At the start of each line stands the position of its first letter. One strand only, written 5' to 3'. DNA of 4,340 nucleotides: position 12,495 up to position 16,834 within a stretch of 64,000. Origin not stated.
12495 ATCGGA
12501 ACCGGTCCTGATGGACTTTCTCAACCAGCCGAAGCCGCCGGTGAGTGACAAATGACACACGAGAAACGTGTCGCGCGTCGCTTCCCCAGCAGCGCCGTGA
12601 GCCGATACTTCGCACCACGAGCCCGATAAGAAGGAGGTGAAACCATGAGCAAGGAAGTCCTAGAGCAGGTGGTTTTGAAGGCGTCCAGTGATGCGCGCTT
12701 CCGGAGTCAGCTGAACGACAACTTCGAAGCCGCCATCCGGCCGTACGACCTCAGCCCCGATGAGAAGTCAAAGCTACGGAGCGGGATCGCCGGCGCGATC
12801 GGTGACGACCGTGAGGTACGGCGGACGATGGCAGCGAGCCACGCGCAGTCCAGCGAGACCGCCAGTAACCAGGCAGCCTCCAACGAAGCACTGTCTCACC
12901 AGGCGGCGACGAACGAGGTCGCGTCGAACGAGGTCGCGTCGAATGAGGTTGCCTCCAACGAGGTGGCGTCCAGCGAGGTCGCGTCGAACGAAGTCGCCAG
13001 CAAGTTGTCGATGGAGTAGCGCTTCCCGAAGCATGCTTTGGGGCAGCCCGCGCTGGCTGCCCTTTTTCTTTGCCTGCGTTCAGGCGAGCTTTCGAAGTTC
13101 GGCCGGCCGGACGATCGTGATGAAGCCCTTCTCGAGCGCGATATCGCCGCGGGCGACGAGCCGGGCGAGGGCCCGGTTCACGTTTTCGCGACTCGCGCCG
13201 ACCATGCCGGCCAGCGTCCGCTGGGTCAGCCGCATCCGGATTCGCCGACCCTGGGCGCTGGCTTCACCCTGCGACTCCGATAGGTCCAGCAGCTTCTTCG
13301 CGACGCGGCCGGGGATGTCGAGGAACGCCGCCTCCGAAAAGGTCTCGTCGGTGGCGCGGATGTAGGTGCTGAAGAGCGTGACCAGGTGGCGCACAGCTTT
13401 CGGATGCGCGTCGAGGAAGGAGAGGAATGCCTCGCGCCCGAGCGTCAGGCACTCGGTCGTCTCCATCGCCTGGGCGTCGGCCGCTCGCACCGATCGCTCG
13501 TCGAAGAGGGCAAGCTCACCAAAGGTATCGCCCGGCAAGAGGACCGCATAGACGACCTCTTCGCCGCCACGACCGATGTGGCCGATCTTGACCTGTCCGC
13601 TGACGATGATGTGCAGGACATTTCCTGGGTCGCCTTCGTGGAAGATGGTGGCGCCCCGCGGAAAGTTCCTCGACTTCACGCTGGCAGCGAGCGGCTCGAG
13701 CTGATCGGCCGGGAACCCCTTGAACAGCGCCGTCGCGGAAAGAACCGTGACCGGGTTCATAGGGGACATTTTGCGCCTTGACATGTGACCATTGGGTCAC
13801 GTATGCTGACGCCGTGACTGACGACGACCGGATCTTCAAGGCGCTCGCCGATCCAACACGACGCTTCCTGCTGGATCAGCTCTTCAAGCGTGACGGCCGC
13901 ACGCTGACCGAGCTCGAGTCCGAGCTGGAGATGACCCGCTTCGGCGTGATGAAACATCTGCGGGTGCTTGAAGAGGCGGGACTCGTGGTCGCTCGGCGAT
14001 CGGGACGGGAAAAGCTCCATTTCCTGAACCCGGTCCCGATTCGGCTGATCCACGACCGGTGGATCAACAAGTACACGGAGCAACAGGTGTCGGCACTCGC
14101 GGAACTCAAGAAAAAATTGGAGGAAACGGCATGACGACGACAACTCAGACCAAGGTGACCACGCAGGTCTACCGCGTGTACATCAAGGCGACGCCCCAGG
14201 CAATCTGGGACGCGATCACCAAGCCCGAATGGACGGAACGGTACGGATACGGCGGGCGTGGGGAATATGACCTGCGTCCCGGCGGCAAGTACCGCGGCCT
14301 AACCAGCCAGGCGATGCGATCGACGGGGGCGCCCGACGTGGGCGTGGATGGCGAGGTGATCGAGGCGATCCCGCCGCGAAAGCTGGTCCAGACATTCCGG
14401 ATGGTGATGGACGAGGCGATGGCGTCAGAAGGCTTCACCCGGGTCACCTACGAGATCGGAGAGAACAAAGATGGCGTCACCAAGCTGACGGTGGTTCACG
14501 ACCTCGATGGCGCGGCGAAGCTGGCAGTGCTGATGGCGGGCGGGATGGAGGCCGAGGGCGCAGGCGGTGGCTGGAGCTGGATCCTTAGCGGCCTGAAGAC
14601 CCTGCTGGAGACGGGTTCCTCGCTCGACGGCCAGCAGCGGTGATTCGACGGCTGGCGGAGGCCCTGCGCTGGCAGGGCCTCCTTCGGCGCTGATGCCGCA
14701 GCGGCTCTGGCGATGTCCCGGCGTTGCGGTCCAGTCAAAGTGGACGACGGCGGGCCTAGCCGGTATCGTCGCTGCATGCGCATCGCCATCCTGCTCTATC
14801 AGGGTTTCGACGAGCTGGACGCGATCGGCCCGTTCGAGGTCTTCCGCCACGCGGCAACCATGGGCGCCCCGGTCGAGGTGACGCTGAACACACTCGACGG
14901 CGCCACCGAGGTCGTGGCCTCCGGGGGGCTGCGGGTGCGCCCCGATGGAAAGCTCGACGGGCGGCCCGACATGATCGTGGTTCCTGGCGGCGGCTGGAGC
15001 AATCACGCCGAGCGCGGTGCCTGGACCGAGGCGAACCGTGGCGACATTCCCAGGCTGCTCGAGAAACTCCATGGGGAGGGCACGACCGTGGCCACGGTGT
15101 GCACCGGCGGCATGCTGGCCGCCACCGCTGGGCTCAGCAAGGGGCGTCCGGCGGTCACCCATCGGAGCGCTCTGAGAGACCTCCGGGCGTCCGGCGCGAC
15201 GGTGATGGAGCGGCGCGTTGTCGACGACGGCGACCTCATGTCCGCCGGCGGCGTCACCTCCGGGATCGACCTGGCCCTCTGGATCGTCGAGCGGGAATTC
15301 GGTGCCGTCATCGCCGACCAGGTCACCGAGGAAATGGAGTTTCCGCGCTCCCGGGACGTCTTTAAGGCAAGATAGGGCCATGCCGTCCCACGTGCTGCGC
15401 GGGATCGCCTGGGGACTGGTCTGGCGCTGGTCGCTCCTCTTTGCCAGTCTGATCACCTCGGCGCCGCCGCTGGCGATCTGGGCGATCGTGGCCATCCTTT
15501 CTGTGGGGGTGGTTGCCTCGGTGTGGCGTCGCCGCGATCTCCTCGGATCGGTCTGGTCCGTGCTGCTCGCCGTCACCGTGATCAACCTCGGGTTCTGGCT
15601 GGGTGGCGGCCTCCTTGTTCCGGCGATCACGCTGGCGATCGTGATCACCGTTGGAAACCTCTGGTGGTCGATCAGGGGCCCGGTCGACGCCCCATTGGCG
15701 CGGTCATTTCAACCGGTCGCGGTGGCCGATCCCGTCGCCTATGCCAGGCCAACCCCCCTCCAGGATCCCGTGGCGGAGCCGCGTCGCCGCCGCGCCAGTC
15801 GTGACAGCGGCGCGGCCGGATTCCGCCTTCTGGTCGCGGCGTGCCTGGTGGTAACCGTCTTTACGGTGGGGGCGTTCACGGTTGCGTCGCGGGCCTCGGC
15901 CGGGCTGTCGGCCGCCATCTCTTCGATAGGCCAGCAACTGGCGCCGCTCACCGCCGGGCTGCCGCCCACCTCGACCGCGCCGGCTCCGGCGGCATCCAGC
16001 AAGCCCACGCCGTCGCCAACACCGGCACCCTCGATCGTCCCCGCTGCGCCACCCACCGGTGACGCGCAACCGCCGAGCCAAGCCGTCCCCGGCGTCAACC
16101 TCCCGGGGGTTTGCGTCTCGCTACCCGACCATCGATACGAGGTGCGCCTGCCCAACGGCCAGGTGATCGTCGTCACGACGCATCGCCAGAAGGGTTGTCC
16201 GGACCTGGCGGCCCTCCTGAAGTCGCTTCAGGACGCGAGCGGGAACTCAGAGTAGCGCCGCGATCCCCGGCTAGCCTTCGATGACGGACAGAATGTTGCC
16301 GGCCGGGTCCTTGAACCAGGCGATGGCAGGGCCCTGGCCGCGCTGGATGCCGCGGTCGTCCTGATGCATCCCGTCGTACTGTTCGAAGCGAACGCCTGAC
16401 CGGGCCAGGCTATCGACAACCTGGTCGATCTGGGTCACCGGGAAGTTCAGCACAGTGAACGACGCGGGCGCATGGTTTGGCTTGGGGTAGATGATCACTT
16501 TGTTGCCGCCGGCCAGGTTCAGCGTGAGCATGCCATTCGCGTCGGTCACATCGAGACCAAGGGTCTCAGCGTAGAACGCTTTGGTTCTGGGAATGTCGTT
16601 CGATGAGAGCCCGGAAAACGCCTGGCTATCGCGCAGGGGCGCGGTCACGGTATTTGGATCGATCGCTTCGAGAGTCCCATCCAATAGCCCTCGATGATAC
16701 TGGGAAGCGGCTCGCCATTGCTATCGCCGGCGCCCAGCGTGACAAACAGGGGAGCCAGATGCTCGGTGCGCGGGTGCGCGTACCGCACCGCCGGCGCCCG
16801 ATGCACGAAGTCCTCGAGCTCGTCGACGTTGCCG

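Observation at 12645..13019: Nif11/NHLP-leader-like peptide with seven in-frame ASNEV pentapeptide repeats under amino-acid-level selection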

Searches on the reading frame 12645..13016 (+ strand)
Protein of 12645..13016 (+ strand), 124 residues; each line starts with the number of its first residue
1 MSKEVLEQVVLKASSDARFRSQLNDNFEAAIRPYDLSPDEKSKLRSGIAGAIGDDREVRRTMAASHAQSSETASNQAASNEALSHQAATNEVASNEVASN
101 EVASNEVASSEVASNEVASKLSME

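Call 3: search_protein_families(library=ncbifam, proteins=[window:12645-13016:+], max_evalue=10)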
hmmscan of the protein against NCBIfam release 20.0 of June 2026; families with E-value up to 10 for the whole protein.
window:12645-13016:+ (124 aa): 4 families
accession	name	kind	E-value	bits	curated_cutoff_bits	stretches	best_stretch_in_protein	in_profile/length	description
NF038399.1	NH_RiPP_Os17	domain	1.6e-08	34.5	40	1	5-46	2-45/63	Os1348 family NHLP clan protein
TIGR04509.1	mod_pep_NH_fam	subfamily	0.029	14.4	34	1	2-49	3-38/87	NHLP-related RiPP peptide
TIGR03793.1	leader_NHLP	domain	0.076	12.9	50.9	1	3-31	3-31/77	NHLP leader peptide family RiPP precursor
NF046106.1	ResusProRpf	equivalog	0.14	11.7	180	1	56-114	144-202/258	resuscitation-promoting factor Rpf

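Call 4: search_protein_families(library=pfam, proteins=[window:12645-13016:+], max_evalue=10)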
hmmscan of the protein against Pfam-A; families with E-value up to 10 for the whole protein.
window:12645-13016:+ (124 aa): 3 families
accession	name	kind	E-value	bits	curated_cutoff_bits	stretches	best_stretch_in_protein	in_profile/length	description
PF14407.11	Frankia_peptide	-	0.00043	20.9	48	1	6-46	2-44/63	Ribosomally synthesized peptide prototyped by Frankia Franean1_4349.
PF25800.1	FimV_N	-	0.11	13.1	27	1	17-51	6-40/108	FimV N-terminal domain Ig-like domain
PF13985.11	YbgS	-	2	9.1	27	1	62-112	21-73/124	YbgS-like protein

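Call 6: find_homologous_proteins(query=window:12645-13016:+, max_evalue=0.01)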
Query window:12645-13016:+ (124 aa): 54 proteins with E <= 0.01 among 62 candidates.
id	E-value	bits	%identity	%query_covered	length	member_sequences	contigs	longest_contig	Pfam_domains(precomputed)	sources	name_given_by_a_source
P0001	1.6e-60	219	95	100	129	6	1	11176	-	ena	-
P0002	1.1e-52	194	87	100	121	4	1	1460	-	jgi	jgi:hypothetical protein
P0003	9.1e-49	182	85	93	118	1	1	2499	-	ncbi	-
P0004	1.8e-44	168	78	100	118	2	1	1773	-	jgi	jgi:hypothetical protein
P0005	2.7e-38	148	69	100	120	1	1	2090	-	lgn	-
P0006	2.1e-29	120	72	80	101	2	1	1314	-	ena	-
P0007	2.3e-29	120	55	96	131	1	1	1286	-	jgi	jgi:hypothetical protein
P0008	1.1e-28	117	84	50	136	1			-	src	-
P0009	1.2e-28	117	68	82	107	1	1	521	-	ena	-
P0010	1.5e-28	117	51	98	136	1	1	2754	PF01469.25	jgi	jgi:pilus assembly protein FimV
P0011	1.7e-28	117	51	98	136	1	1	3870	PF01469.25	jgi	jgi:hypothetical protein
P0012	2.2e-28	116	52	98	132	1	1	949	-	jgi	jgi:hypothetical protein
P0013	2.2e-28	116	88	48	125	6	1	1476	-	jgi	-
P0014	5.9e-28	115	89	50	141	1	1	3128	PF01469.25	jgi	jgi:hypothetical protein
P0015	6.7e-28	115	80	57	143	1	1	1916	-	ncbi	-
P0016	1.2e-27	114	85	50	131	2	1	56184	-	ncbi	ncbi:MAG TPA: hypothetical protein VF990_04250 [Candidatus Dormibacteraeota bacterium]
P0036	1.1e-25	108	77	50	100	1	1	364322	-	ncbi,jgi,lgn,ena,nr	ncbi:MAG: hypothetical protein QOH92_1268 [Chloroflexota bacterium]|jgi:hypothetical protein|nr:hypo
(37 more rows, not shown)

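Call 8: find_encoding_contigs(protein=P0036, flank=10000, max_places=2)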
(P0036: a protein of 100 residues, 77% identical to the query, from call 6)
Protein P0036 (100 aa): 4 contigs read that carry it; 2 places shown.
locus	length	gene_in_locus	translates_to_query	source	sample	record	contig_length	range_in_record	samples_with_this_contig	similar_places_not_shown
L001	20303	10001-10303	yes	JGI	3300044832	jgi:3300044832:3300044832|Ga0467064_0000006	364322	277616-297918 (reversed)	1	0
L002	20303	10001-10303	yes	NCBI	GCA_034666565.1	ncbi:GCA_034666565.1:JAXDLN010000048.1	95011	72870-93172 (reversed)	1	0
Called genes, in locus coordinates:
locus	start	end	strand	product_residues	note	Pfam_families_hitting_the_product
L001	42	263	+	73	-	PF04964:Flp_Fap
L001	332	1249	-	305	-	PF00296:Bac_luciferase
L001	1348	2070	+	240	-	PF00117:GATase, PF07722:Peptidase_C26 (faint)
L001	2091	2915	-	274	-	-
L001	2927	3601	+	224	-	PF00376:MerR, PF13411:MerR_1, PF00072:Response_reg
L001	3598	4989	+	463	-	PF06745:ATPase, PF13191:AAA_16 (faint), PF13481:AAA_25, PF23442:DUF7125 (weak), PF13401:AAA_22 (faint), PF06745:ATPase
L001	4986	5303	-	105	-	-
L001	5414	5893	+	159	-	-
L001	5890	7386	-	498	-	PF07690:MFS_1, PF13347:MFS_2, PF07690:MFS_1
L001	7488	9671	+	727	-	PF00027:cNMP_binding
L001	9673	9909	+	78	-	-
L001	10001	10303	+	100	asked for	-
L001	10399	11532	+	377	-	PF07885:Ion_trans_2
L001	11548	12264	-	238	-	-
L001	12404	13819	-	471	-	PF00672:HAMP, PF00512:HisKA, PF02518:HATPase_c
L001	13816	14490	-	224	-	PF00072:Response_reg, PF00486:Trans_reg_C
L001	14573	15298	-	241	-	PF09335:VTT_dom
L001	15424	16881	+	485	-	PF06762:LMF1, PF25179:LMF1_C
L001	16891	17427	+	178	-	PF14512:TM1586_NiRdase, PF00881:Nitroreductase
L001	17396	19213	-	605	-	PF02574:S-methyl_trans, PF02219:MTHFR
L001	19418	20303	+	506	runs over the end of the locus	PF00070:Pyr_redox (faint), PF00890:FAD_binding_2 (weak), PF01266:DAO (weak), PF07992:Pyr_redox_2 (weak), PF13450:NAD_binding_8, PF01593:Amino_oxidase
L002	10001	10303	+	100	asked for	-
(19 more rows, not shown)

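Call 9: find_encoding_contigs(protein=P0016, flank=10000, max_places=2)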
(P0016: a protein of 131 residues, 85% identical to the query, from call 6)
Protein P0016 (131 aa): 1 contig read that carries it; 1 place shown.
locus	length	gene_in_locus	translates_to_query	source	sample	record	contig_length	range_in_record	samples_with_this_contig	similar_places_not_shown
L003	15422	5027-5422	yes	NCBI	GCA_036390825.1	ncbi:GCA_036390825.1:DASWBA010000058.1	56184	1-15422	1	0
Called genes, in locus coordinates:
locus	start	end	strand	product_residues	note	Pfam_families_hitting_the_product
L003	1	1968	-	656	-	PF07676:PD40 (faint)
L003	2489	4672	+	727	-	PF00027:cNMP_binding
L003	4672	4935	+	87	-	-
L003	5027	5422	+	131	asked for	-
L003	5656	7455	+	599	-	PF09972:DUF2207, PF20990:DUF2207_C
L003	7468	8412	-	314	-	PF01435:Peptidase_M48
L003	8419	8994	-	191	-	PF04011:LemA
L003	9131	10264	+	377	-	PF07885:Ion_trans_2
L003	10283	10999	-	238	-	-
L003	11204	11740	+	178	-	PF14512:TM1586_NiRdase (weak), PF00881:Nitroreductase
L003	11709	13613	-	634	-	PF02574:S-methyl_trans, PF02219:MTHFR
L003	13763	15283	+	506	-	PF00070:Pyr_redox (faint), PF00890:FAD_binding_2 (weak), PF01266:DAO (faint), PF07992:Pyr_redox_2 (faint), PF13450:NAD_binding_8, PF01593:Amino_oxidase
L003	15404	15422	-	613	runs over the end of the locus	PF19830:DUF6311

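Call 32: search_protein_families(library=ncbifam, proteins=[P0016, P0036], max_evalue=0.01)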
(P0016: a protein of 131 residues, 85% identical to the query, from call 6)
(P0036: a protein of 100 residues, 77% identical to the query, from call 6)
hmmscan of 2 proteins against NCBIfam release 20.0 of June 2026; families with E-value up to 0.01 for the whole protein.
P0016 (131 aa): 2 families
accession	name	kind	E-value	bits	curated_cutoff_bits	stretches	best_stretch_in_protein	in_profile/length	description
NF038399.1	NH_RiPP_Os17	domain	1.5e-08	34.6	40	1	5-46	2-45/63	Os1348 family NHLP clan protein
TIGR04509.1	mod_pep_NH_fam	subfamily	0.0015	18.5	34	1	2-43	3-38/87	NHLP-related RiPP peptide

P0036 (100 aa): 2 families
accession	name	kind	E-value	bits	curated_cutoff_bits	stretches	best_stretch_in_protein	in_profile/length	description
NF038399.1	NH_RiPP_Os17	domain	2.8e-09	36.9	40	1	5-53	2-52/63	Os1348 family NHLP clan protein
TIGR04509.1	mod_pep_NH_fam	subfamily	0.0069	16.4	34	1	2-75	3-78/87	NHLP-related RiPP peptide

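Call 60: predict_structure(alignment_id=A4)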
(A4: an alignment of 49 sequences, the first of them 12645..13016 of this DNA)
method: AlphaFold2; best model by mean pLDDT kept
length: 124 residues; sequences in the alignment: 49
mean_pLDDT: 60.1   pTM: 0.37
mean pLDDT of the five models: 60.1, 59.6, 59.2, 58.5, 54.4
residues with pLDDT >= 90: 4; 70-90: 43; 50-70: 7; < 50: 70
segments of 3 or more residues with pLDDT < 50: 54-118, 120-124
pLDDT, mean of each block of 10 residues (from residue 1): 84 89 89 87 80 48 39 37 43 42 44 46 44
secondary structure, 60 per line:
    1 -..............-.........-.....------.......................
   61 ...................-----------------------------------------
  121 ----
elements in order: H2-15 H17-25 H27-31 H38-79

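Call 64: fold_search(model_id=the predicted structure, library=pdb)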
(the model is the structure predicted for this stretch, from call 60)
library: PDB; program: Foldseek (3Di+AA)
matches with E <= 10: 46; with E <= 0.001: 0
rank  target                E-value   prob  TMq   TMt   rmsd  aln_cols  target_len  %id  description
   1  6lk7_A                6.4e-01  0.80  0.33  0.51   6.1        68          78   29  crystal structure of Os1348 from Pseudomonas sp. Os17 (released 2020-11-11)
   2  7ltr_I                1.0e+00  0.80  0.30  0.63   1.9        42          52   21  Structure of the heteromeric complex between the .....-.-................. (SonM) and a truncated construct of the RiP (released 2021-09-29)
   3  9ch7_H                1.2e+00  0.66  0.32  0.65   5.2        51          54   18  Structure of the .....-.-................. (SonM) and RiPP precursor (SonA-Y62A) heteromeric complex (bound to SAH - s (released 2025-01-29)
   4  7ltr_D                1.2e+00  0.57  0.29  0.62   5.4        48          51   17  Structure of the heteromeric complex between the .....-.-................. (SonM) and a truncated construct of the RiP (released 2021-09-29)
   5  8t1t_D                1.3e+00  0.54  0.30  0.62   8.0        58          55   21  Structure of the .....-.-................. (SonM) and RiPP precursor (SonA with QSY deletion) heteromeric complex (bou (released 2023-11-22)
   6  9ch7_F                1.5e+00  0.69  0.30  0.61   1.9        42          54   21  Structure of the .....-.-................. (SonM) and RiPP precursor (SonA-Y62A) heteromeric complex (bound to SAH - s (released 2025-01-29)
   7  8t1s_B                1.5e+00  0.54  0.30  0.55   4.8        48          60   19  Structure of the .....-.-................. (SonM) and RiPP precursor (SonA with QSY deletion) heteromeric complex (bou (released 2023-11-22)
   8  9ch7_D                1.6e+00  0.60  0.31  0.55   4.2        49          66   18  Structure of the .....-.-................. (SonM) and RiPP precursor (SonA-Y62A) heteromeric complex (bound to SAH - s (released 2025-01-29)
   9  9chi_B                1.6e+00  0.54  0.30  0.53   4.3        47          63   19  Structure of the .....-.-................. (SonM) and RiPP precursor (SonA-Y62A) heteromeric complex (bound to SAH - s (released 2025-01-29)
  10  9ch0_D                1.6e+00  0.51  0.29  0.64   4.8        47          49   17  Structure of the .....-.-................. (SonM) and RiPP precursor (SonA-I65W) heteromeric complex (bound to SAH) (released 2025-01-29)
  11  7ltr_B                1.7e+00  0.51  0.30  0.64   5.2        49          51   18  Structure of the heteromeric complex between the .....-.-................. (SonM) and a truncated construct of the RiP (released 2021-09-29)
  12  9chi_F                1.7e+00  0.51  0.30  0.54   4.3        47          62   19  Structure of the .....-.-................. (SonM) and RiPP precursor (SonA-Y62A) heteromeric complex (bound to SAH - s (released 2025-01-29)
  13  7lts_B                1.7e+00  0.33  0.31  0.51   9.9        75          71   17  Structure of the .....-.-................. (SonM mutant R67A) and RiPP precursor (SonA) heteromeric complex (with SAH) (released 2021-09-29)
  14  7ltc_B                1.7e+00  0.25  0.30  0.49  14.3        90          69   14  Structure of the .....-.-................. (SonM) and RiPP precursor (SonA) heteromeric complex (no cofactor) (released 2021-09-29)
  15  9ch0_I                1.8e+00  0.47  0.30  0.60   5.3        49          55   18  Structure of the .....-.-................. (SonM) and RiPP precursor (SonA-I65W) heteromeric complex (bound to SAH) (released 2025-01-29)
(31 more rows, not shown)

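Call 95: find_encoding_contigs(protein=P0001, flank=6000, max_places=1)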
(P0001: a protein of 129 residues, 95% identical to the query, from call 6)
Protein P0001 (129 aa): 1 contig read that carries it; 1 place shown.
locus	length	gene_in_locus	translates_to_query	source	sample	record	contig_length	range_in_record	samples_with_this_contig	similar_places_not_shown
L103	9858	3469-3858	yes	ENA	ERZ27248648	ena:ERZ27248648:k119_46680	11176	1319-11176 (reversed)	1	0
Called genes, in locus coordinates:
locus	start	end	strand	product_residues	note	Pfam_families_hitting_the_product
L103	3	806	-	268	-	?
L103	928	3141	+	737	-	PF00027:cNMP_binding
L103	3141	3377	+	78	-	-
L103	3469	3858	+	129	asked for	-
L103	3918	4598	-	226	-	PF00027:cNMP_binding, PF13545:HTH_Crp_2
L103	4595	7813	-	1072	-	PF00211:Guanylate_cyc, PF13240:Zn_Ribbon_1 (weak), PF13191:AAA_16, PF13401:AAA_22 (faint), PF07719:TPR_2 (faint), PF17874:TPR_MalT, PF13424:TPR_12 (weak)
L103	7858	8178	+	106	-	PF01022:HTH_5, PF12840:HTH_20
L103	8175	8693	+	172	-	PF08327:AHSA1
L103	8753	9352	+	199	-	PF01965:DJ-1_PfpI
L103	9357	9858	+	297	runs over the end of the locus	-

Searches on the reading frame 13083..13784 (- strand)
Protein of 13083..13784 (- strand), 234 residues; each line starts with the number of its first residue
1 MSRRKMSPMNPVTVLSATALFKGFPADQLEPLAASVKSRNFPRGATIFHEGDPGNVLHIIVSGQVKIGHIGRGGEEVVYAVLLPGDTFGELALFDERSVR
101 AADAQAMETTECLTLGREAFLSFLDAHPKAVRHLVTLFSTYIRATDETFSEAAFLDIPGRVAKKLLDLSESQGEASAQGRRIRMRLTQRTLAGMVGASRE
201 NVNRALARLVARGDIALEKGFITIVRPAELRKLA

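Call 3: search_protein_families(library=ncbifam, proteins=[window:13083-13784:-], max_evalue=10)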
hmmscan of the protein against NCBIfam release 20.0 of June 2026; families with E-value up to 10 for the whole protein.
window:13083-13784:- (234 aa): 18 families
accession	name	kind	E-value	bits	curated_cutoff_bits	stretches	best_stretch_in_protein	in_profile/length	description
NF008732.0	PRK11753.1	equivalog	1.8e-28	99.5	266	1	26-217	13-203/214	cAMP-activated global transcriptional regulator CRP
NF006901.0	PRK09392.1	equivalog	5.9e-17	61.8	211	1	16-234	10-221/236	transcriptional activator FtrB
TIGR03697.1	NtcA_cyano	equivalog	6.9e-17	61.8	244.95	1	44-231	1-189/193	global nitrogen regulator NtcA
NF041163.2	encap_f2b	equivalog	7e-14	51.8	400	1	15-144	73-203/450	family 2B encapsulin nanocompartment shell protein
NF008365.0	PRK11161.1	subfamily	1.6e-13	50.5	228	1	39-234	50-243/250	fumarate/nitrate reduction transcriptional regulator Fnr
NF058543.1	ActPatMycb56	equivalog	6.7e-13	48.2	460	1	20-136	3-116/317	acetyltransferase Pat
NF050806.1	TransRegFixKCaul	equivalog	1.1e-11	44.4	300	1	32-218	19-197/215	transcriptional regulator FixK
NF053664.1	TransRegPtrACyano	equivalog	3.4e-11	42.8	300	1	56-219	29-184/196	Crp/Fnr family transcriptional regulator PtrA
NF050815.1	TransActFtrBCaul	equivalog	9.3e-11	41.4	300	1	18-234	14-223/251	transcriptional activator FtrB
NF010499.0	PRK13918.1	equivalog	2.6e-09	36.9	274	1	38-233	14-200/205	CRP/FNR family transcriptional regulator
NF052518.1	TransRegLdrP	equivalog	3.9e-07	30.3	300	1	40-215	3-169/195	transcriptional regulator LdrP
NF045989.1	TransRegFnrLRhodb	equivalog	4.7e-06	26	300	1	26-219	26-219/245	transcriptional regulator FnrL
TIGR03896.1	cyc_nuc_ocin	subfamily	0.00013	21.4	161.05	1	30-128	155-252/317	bacteriocin-type transport-associated protein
NF007707.0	PRK10402.1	subfamily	0.00024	20.8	180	1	32-162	27-156/226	transcriptional regulator YeiL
TIGR02018.2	his_ut_repres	equivalog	0.018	14.4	220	1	189-229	27-67/226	histidine utilization transcriptional repressor HutC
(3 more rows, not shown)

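Call 4: search_protein_families(library=pfam, proteins=[window:13083-13784:-], max_evalue=10)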
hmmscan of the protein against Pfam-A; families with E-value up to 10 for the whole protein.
window:13083-13784:- (234 aa): 11 families
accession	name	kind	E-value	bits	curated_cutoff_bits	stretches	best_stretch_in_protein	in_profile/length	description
PF00027.35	cNMP_binding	-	3.9e-25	88.1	27.5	1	39-127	2-89/89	Cyclic nucleotide-binding domain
PF13545.12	HTH_Crp_2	-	1.8e-15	57.1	27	1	159-233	1-70/70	Crp-like helix-turn-helix domain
PF13412.12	HTH_24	-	0.0026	17.7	21.9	1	185-213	17-45/48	Winged helix-turn-helix DNA-binding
PF00392.27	GntR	-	0.0031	17.6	27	1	184-218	22-57/64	Bacterial regulatory proteins, gntR family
PF09106.17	SelB-wing_2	-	0.0094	16.5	22.3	1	196-222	29-55/57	Elongation factor SelB, winged helix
PF01978.25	TrmB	-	0.03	14.6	25.6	1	185-228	22-65/68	Sugar-specific transcriptional regulator TrmB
PF00325.26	Crp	-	0.031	14.5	21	1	185-213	2-30/32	Bacterial regulatory proteins, crp family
PF12802.13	MarR_2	-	0.032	14.8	27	1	186-213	21-48/61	MarR family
PF22798.2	DUF5817_CT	-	0.043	14.1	29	1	195-219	25-49/54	DUF5817, C-terminal domain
PF25213.1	HVO_A0261_N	-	0.044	14.1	35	1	185-213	24-52/86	HVO_A0261 N-terminal domain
PF09142.17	TruB_C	-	0.045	13.9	28.7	1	165-197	3-31/56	tRNA Pseudouridine synthase II, C terminal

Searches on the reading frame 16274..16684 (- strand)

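Call 42: search_protein_families(library=pfam, proteins=[window:16274-16684:-], max_evalue=0.001)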
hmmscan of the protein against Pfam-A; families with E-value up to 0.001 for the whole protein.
window:16274-16684:- (137 aa): 1 family
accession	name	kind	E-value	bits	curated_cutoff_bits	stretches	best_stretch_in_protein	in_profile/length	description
PF00903.31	Glyoxalase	-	4.9e-07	30.6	20.6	1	26-132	7-119/121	Glyoxalase/Bleomycin resistance protein/Dioxygenase superfamily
